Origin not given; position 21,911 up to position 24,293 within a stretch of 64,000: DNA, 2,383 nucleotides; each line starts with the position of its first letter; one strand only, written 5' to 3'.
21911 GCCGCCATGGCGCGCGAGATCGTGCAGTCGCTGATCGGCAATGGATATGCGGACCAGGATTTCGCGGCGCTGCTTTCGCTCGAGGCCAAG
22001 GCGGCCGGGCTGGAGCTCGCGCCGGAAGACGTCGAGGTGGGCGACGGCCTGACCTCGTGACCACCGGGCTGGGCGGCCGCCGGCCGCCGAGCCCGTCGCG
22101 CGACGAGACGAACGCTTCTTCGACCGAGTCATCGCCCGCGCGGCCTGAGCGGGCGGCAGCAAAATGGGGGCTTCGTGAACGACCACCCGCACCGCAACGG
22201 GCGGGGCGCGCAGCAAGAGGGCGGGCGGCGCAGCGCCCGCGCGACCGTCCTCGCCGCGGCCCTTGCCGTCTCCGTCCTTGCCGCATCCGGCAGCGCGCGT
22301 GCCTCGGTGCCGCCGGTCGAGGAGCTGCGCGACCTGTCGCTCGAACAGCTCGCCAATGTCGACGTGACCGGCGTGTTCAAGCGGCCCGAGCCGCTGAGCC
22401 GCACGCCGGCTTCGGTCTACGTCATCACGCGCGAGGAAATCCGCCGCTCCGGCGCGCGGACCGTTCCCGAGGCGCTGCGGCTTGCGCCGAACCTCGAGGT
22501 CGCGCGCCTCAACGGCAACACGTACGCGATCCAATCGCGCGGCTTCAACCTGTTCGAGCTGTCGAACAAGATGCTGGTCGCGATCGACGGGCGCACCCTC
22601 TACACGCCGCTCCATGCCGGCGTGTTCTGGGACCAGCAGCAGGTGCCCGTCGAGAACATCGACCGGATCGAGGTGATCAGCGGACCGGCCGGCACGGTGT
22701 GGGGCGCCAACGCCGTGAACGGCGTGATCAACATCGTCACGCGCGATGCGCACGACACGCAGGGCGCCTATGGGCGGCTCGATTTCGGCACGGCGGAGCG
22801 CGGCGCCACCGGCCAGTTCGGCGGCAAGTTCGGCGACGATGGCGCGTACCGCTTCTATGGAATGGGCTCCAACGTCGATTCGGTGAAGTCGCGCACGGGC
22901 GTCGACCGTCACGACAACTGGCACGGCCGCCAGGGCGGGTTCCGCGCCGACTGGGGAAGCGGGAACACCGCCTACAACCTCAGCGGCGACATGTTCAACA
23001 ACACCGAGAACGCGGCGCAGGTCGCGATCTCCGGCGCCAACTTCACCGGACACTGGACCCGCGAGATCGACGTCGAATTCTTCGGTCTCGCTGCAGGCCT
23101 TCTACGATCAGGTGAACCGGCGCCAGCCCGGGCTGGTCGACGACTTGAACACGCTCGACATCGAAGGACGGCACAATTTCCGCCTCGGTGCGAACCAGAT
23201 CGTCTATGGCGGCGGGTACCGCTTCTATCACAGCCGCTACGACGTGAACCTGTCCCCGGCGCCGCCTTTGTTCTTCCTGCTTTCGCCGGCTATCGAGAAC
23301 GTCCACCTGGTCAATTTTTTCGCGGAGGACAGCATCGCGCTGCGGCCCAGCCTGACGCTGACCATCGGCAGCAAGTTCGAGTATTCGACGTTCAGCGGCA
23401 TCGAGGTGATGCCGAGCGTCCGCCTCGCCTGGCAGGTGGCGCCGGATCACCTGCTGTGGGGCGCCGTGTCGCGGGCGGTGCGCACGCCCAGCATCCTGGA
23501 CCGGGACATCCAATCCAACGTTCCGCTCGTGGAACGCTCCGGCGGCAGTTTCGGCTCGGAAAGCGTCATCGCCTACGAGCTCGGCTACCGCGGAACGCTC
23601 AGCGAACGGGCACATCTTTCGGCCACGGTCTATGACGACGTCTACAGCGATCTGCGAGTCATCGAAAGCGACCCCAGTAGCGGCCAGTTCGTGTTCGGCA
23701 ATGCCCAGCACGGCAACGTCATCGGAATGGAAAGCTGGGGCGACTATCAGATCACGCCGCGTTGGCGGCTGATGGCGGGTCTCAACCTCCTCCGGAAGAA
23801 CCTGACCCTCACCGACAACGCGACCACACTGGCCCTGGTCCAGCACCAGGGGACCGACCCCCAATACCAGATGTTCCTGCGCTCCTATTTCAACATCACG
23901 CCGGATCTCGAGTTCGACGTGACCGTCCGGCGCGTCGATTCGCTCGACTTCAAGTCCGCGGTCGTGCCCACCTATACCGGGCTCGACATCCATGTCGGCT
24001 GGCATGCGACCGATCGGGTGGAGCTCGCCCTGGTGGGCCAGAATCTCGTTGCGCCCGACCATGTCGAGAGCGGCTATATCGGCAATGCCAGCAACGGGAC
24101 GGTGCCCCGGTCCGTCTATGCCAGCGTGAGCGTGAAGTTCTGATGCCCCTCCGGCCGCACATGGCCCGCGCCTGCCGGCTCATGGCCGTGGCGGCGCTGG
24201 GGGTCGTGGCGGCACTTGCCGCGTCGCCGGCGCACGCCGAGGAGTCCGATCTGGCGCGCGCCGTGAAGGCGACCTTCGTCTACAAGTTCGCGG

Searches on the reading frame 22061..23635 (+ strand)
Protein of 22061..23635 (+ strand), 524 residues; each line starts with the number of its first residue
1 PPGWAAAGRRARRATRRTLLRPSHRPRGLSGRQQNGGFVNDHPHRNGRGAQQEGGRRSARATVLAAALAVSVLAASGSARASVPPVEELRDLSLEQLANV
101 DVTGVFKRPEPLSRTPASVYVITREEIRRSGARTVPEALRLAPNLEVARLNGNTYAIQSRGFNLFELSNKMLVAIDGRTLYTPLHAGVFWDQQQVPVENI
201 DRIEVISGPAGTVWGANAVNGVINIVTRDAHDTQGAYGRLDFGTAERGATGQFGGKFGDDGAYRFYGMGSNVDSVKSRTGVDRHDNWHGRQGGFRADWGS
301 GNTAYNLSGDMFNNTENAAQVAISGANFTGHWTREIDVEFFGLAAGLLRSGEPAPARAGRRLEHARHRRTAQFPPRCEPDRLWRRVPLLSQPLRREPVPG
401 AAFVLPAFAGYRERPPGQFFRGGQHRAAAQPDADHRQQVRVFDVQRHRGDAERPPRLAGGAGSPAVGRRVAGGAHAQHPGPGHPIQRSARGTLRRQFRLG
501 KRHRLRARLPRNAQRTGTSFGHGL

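Call 35: search_protein_families(library=pfam, proteins=[window:22061-23635:+], max_evalue=0.001)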
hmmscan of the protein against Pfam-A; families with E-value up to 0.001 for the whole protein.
window:22061-23635:+ (524 aa): 1 family
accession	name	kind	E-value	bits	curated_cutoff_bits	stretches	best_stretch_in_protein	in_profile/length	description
PF07715.20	Plug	-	4.5e-22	79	23.9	1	112-222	2-107/107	TonB-dependent Receptor Plug Domain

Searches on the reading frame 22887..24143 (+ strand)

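Call 35: search_protein_families(library=pfam, proteins=[window:22887-24143:+], max_evalue=0.001)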
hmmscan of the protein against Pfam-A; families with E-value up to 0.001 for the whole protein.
window:22887-24143:+ (418 aa): 1 family
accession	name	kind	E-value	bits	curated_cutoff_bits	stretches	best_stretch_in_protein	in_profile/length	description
PF00593.30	TonB_dep_Rec_b-barrel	-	5.8e-21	76.3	27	1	66-387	110-436/436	TonB dependent receptor-like, beta-barrel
